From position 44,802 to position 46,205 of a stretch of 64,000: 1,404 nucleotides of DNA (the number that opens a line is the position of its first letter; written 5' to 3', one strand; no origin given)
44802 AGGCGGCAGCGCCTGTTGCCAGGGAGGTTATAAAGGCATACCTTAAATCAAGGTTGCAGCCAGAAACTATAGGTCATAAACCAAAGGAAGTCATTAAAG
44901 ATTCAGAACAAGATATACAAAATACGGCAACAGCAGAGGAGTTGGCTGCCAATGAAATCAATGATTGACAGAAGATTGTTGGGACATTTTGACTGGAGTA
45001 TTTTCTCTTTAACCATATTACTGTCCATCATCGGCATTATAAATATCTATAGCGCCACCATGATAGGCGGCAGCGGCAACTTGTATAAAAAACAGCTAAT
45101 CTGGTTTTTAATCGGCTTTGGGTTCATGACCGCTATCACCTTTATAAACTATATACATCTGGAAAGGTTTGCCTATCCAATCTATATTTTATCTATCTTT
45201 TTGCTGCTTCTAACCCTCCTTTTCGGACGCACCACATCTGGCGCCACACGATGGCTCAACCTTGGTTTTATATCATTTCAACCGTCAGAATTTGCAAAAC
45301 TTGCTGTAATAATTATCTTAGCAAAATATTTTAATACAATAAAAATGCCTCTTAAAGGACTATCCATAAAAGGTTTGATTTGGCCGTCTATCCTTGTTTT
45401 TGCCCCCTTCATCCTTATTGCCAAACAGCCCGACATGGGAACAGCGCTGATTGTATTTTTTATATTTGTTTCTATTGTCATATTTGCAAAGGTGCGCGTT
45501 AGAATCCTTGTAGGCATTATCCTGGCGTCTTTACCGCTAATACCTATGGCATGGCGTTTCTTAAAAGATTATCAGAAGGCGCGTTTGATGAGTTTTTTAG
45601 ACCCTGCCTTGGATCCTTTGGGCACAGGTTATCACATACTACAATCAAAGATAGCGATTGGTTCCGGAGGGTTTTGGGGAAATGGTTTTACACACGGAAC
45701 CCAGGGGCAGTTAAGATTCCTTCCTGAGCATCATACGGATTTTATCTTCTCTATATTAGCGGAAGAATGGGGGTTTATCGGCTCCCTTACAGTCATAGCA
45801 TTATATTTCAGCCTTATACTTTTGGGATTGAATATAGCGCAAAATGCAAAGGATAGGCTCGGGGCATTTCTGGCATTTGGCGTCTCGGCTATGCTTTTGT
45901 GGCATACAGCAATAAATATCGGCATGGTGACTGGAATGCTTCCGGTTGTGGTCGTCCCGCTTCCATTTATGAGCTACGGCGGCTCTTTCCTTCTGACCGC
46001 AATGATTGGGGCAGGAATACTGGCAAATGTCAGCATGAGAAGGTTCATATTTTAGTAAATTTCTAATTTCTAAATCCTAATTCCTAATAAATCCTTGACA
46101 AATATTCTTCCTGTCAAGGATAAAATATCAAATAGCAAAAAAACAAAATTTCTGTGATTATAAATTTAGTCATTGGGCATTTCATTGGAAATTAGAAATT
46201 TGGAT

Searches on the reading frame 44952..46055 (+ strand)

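Call 48: search_protein_families(library=pfam, proteins=[window:44952-46055:+], max_evalue=0.001)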
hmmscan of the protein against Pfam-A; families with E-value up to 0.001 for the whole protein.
window:44952-46055:+ (367 aa): 1 family
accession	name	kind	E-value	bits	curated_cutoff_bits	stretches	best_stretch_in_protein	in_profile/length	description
PF01098.24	FTSW_RODA_SPOVE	-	1.3e-100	337.3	26.4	1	16-363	3-353/356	Cell cycle protein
